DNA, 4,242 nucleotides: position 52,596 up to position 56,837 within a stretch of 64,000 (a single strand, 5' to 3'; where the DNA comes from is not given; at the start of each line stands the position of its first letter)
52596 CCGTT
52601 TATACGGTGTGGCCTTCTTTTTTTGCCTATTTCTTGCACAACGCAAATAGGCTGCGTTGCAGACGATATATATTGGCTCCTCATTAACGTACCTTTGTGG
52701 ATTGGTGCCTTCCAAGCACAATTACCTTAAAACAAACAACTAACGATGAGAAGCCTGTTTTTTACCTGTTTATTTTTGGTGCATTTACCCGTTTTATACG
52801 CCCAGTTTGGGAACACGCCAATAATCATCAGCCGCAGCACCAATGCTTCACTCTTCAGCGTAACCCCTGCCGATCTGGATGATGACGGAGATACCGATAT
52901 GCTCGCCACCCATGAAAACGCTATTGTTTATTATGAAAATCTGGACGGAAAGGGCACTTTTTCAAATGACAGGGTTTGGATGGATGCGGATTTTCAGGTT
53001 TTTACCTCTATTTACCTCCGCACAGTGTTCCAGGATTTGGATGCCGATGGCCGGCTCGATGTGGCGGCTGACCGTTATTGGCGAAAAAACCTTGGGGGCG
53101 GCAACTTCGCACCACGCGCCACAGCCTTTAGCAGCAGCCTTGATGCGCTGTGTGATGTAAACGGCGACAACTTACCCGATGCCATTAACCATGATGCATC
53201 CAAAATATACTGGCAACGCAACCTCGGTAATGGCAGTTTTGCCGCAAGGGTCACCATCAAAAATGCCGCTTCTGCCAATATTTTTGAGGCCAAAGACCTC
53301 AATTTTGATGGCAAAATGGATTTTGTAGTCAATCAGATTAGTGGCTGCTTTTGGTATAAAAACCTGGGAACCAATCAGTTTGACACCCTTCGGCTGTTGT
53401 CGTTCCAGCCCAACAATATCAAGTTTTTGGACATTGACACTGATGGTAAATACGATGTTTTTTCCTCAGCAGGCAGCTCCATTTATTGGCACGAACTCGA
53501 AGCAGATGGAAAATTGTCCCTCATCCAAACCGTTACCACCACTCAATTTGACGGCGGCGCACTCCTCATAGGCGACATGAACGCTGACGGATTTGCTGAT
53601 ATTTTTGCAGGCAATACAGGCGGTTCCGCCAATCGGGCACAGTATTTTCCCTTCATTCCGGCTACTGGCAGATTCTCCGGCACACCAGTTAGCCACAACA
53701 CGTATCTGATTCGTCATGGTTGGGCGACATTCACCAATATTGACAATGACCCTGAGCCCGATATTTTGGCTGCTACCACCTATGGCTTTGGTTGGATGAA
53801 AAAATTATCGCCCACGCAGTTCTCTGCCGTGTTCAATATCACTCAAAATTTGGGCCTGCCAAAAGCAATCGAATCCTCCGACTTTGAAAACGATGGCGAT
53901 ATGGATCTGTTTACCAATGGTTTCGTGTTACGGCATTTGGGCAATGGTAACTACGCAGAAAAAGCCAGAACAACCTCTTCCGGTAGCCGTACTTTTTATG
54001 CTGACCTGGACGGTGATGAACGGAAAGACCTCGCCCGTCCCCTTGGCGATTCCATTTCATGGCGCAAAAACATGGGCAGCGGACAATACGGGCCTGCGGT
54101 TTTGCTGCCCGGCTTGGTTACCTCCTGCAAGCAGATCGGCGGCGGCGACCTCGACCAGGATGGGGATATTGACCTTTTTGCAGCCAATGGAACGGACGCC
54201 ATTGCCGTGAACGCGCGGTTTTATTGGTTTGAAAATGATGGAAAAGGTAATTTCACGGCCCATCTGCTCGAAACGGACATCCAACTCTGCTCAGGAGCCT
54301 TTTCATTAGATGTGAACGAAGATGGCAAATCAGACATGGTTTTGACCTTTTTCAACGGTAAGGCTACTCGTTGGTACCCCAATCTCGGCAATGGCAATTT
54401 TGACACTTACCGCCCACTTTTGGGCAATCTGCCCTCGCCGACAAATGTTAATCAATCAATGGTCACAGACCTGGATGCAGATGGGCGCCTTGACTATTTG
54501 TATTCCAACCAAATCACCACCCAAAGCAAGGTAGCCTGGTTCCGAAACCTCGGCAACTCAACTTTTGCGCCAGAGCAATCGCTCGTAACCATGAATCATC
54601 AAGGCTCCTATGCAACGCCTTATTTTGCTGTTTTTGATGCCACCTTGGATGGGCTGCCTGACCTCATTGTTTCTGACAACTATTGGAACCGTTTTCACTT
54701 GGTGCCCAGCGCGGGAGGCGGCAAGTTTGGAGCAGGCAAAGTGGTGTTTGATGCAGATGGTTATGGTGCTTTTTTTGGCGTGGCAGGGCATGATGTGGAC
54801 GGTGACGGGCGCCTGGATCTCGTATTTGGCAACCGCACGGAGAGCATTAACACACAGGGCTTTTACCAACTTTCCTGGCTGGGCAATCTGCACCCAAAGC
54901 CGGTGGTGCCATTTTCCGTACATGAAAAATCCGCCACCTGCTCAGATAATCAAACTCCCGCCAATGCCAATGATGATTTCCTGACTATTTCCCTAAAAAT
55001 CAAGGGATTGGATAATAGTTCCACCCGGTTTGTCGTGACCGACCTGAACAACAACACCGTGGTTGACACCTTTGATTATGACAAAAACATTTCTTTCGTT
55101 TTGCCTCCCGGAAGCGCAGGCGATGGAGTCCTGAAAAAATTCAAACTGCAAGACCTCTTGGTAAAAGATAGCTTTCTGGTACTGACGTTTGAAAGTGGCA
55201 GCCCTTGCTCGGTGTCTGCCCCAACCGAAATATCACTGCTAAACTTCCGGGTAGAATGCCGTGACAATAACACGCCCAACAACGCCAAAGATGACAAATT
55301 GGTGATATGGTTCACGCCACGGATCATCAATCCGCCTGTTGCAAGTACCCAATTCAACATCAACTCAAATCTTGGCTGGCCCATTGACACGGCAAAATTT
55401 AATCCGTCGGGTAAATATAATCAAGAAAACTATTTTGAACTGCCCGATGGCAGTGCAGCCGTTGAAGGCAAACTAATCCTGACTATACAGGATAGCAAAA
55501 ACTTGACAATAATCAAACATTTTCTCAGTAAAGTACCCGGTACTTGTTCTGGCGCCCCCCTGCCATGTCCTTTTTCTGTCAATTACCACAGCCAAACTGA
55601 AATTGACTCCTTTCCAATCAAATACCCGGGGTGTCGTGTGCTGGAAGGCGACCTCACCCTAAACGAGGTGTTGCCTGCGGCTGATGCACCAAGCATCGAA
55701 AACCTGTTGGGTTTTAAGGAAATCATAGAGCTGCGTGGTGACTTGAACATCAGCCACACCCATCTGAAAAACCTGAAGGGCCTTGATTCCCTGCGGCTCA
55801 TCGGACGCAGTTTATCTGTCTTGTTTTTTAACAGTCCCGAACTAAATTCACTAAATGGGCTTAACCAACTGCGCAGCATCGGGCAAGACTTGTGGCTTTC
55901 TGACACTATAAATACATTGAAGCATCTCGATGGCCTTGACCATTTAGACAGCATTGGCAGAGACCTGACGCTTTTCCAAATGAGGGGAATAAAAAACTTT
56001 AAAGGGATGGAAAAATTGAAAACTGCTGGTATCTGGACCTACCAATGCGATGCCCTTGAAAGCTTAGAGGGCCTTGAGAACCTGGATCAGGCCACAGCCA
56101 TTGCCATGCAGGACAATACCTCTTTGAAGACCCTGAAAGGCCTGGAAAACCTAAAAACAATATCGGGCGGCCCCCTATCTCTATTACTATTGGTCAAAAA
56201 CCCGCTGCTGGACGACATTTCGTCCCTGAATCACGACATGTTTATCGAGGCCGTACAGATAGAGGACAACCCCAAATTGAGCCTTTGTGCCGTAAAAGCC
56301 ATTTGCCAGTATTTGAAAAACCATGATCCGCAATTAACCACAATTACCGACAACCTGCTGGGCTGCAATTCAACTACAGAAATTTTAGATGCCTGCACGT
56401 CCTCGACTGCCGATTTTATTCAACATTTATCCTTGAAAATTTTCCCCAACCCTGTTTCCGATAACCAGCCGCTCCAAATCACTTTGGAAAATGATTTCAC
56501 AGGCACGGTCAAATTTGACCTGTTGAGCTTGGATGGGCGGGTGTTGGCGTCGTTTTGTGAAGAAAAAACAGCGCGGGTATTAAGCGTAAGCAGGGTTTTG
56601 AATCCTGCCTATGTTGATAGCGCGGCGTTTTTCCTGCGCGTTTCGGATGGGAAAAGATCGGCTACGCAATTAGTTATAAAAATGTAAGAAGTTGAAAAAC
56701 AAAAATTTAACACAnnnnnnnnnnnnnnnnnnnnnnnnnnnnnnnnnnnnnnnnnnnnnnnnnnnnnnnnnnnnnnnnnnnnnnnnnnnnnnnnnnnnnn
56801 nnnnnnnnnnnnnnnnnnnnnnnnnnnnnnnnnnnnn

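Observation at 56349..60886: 392-bp near-identical block spanning CTD, stop codon, spacer and the next gene's signal peptide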

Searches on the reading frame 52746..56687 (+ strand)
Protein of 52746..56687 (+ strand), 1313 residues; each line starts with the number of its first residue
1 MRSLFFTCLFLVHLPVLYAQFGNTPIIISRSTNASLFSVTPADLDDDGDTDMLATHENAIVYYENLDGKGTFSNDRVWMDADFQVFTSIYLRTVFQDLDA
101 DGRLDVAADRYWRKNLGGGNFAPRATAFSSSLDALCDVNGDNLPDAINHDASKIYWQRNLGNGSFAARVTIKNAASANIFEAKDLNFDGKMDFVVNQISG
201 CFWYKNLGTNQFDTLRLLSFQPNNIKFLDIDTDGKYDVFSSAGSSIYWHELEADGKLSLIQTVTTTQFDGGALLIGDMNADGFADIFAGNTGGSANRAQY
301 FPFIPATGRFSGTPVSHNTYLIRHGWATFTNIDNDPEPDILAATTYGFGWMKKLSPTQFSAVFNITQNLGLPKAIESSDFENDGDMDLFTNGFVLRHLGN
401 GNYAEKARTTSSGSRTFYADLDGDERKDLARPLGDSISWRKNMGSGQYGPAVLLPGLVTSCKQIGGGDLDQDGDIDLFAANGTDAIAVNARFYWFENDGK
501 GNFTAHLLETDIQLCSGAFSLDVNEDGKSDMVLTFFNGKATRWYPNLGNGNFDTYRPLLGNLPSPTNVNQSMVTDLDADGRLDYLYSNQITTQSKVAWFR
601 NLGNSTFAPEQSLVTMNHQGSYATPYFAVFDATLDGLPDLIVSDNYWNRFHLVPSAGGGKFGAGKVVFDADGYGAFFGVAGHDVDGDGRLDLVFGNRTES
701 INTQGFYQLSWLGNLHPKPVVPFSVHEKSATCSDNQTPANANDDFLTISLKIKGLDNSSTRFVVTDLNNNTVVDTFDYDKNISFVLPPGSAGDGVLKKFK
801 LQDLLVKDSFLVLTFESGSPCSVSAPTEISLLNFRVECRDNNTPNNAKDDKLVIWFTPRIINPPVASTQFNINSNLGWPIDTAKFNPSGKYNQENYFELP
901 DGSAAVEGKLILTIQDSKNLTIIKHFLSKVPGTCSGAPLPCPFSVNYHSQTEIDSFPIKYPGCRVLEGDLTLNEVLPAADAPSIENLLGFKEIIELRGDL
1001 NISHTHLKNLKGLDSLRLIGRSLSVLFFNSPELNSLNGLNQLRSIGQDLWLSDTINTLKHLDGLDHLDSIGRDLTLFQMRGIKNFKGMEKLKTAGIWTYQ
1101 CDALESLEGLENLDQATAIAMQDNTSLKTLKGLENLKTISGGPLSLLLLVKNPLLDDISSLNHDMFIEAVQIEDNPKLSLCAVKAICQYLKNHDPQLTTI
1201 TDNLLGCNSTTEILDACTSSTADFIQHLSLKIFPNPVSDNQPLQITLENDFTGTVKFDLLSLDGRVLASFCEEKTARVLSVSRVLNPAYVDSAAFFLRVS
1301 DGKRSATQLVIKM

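Call 4: search_protein_families(library=pfam, proteins=[window:52746-56687:+], max_evalue=0.01)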
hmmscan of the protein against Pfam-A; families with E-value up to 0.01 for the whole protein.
window:52746-56687:+ (1313 aa): 4 families
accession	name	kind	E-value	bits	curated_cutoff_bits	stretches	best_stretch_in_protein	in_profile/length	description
PF13517.12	FG-GAP_3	-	4.7e-48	162.1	26.9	7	137-195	1-61/61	FG-GAP-like repeat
PF01030.30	Recep_L_domain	-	1.2e-08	35.5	21.8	1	962-1021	1-57/112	Receptor L domain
PF01839.29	FG-GAP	-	4.4e-08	33.3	22.1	1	270-294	2-26/37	FG-GAP repeat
PF23952.1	LRR_EndoS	-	0.006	17.2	27.9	0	1026-1114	28-112/116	Endo-beta-N-acetylglucosaminidase EndoS LRR domain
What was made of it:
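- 52746..56687 (+): Gene A, 1313 aa. It has a signal peptide, an FG-GAP/VCBS propeller, a Recep_L/LRR region, a linker and a T9SS type-A CTD. Pfam PF13517 scores 162 bits and PF01030 matches (call 4).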

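Call 6: search_protein_families(library=ncbifam, proteins=[window:52746-56687:+], max_evalue=0.01)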
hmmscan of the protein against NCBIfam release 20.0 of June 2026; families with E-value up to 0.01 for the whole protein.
window:52746-56687:+ (1313 aa): 2 families
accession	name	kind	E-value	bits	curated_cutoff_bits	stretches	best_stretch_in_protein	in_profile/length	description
TIGR04183.1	Por_Secre_tail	domain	0.0012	18.7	23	1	1232-1312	1-71/72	T9SS type A sorting domain-containing protein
NF047539.1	XAC2610_fam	domain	0.0045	17.4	35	0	275-311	3-41/89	XAC2610-related protein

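Call 39: list_cluster_members(proteins=[P0003, P0011, window:52746-56684:+])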
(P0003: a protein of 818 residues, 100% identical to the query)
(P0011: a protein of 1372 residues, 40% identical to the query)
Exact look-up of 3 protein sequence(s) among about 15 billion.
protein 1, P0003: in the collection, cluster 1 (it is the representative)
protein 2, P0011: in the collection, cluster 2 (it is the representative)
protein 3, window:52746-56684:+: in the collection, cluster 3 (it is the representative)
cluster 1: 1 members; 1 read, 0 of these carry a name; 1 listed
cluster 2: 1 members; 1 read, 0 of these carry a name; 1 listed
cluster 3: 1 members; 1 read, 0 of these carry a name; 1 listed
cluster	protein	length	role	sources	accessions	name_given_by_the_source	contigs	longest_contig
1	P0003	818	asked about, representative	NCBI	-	-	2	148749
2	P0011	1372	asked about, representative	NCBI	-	-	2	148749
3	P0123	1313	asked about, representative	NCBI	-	-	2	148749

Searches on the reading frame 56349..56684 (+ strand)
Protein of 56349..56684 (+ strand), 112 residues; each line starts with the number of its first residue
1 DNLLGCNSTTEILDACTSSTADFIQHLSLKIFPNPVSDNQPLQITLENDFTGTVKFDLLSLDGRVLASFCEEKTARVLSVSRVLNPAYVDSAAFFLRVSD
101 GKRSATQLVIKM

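Call 10: find_homologous_proteins(query=window:56349-56684:+, max_evalue=0.001)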
Query window:56349-56684:+ (112 aa): 2 proteins with E <= 0.001 among 8 candidates.
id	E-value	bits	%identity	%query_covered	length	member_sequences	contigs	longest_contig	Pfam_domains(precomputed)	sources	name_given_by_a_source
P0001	3.6e-29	119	62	87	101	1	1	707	-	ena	-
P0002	2.3e-21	94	50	89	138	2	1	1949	-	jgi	jgi:hypothetical protein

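Call 37: search_protein_families(library=ncbifam, alignment_id=A2, max_evalue=0.01)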
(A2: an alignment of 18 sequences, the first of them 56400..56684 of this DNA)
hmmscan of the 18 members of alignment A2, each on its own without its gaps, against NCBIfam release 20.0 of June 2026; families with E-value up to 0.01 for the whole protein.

A. member 1, window:56400-56684:+ (95 aa): 2 families
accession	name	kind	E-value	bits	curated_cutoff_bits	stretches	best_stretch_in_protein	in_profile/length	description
TIGR04183.1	Por_Secre_tail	domain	4.7e-05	23.3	23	1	14-94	1-71/72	T9SS type A sorting domain-containing protein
NF038113.1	T9SSA_dep_M36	equivalog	0.0023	16.1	885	1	10-93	791-867/869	T9SS-dependent M36 family metallopeptidase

B. families by the number of members that match (of 18 scanned): 2 families
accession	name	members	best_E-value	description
TIGR04183.1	Por_Secre_tail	17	4.4e-06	T9SS type A sorting domain-containing protein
NF038113.1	T9SSA_dep_M36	7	3.5e-05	T9SS-dependent M36 family metallopeptidase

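Call 38: search_solved_structures(query=A2, max_evalue=1)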
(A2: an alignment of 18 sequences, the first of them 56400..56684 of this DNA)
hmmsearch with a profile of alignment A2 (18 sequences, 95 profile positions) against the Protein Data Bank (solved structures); distinct sequences matched with E-value up to 1: 1.
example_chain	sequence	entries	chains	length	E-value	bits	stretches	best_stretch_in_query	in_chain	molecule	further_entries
5jvk_A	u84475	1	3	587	0.067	16.2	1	7-94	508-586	Uncharacterized protein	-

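Call 52: predict_structure(alignment_id=A3)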
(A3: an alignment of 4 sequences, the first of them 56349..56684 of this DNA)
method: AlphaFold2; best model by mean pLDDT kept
length: 112 residues; sequences in the alignment: 4
mean_pLDDT: 61.9   pTM: 0.53
mean pLDDT of the five models: 61.9, 60.2, 55.2, 53.5, 51.2
residues with pLDDT >= 90: 0; 70-90: 39; 50-70: 44; < 50: 29
segments of 3 or more residues with pLDDT < 50: 1-11, 13-27
pLDDT, mean of each block of 10 residues (from residue 1): 41 42 44 58 62 80 81 65 52 78 78 61
secondary structure, 60 per line:
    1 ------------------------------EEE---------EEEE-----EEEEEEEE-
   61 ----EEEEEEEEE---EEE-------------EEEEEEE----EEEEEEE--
elements in order: E31-33 E43-46 E52-59 E65-73 E77-79 E93-99 E104-110

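Call 55: fold_search(model_id=the predicted structure, library=pdb)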
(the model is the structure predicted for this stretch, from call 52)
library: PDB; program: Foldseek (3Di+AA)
matches with E <= 10: 1800; with E <= 0.001: 0
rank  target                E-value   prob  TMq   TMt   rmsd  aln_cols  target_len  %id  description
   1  8glk_D                3.1e-03  1.00  0.46  0.64   3.8        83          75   22  The Type 9 Secretion System dGldL peak II, NucA substrate bound complex (released 2024-01-31)
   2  6u7i_A                7.0e-03  1.00  0.49  0.11   5.9        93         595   14  Faecalibacterium prausnitzii Beta-glucuronidase (released 2019-10-30)
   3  2b4c_C                7.4e-03  1.00  0.42  0.30   4.8        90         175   18  Crystal structure of HIV-1 JR-FL gp120 core protein containing the third variable region (V3) complexed with CD4 and t (released 2005-11-15)
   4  6jz2_A                7.4e-03  1.00  0.40  0.10   6.8        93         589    9  b-glucuronidase from Ruminococcus gnavus in complex with uronic isofagomine at 1.3 Angstroms resolution (released 2020-06-10)
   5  4g5a_A                8.3e-03  1.00  0.50  0.56  11.7       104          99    7  Crystal structure of a putative member of duf 3244 protein family (BT_1867) from Bacteroides thetaiotaomicron VPI-5482 (released 2012-09-19)
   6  6jz7_B                8.8e-03  1.00  0.40  0.10   6.8        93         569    9  b-glucuronidase from Ruminococcus gnavus in complex with N1-substituted uronic isofagomine (released 2020-06-10)
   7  8w90_D                9.2e-03  1.00  0.40  0.30   4.7        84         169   18  crystal structure of CD4-D1D2 with Nb457 (released 2024-09-04)
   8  6u7i_B                9.8e-03  1.00  0.43  0.10   5.7        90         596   17  Faecalibacterium prausnitzii Beta-glucuronidase (released 2019-10-30)
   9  6mvg_B                9.8e-03  0.99  0.37  0.09   6.3       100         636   13  Crystal structure of FMN-binding beta-glucuronidase from Ruminococcus gnavus (released 2019-01-30)
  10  6u7i_C                1.1e-02  1.00  0.44  0.10   6.1        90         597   16  Faecalibacterium prausnitzii Beta-glucuronidase (released 2019-10-30)
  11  6tyb_C                1.1e-02  1.00  0.42  0.31   4.4        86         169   19  Isolation and Structure of an Antibody that Fully Neutralizes Isolate SIVmac239 Reveals Functional Similarity of SIV a (released 2019-10-02)
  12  5z18_C                1.1e-02  1.00  0.39  0.10   6.9        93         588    9  The crystal structure of Ruminococcus gnavus beta-glucuronidase (released 2018-12-12)
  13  8gl6_D                1.1e-02  1.00  0.46  0.62   3.6        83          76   11  The Type 9 Secretion System in vitro assembled, RemA-CTD substrate bound complex (released 2024-01-31)
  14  5z18_E                1.1e-02  1.00  0.40  0.10   6.8        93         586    9  The crystal structure of Ruminococcus gnavus beta-glucuronidase (released 2018-12-12)
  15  6jz1_B                1.2e-02  1.00  0.41  0.10   7.5        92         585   11  Apo structure of b-glucuronidase from Ruminococcus gnavus at 1.7 Angstrom resolution (released 2020-06-03)
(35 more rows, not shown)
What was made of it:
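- On T9SS type-A C-terminal sorting domain (TIGR04183 / Por_Secre_tail): Model confidence is low and the E-values are weak (calls 52, 55).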
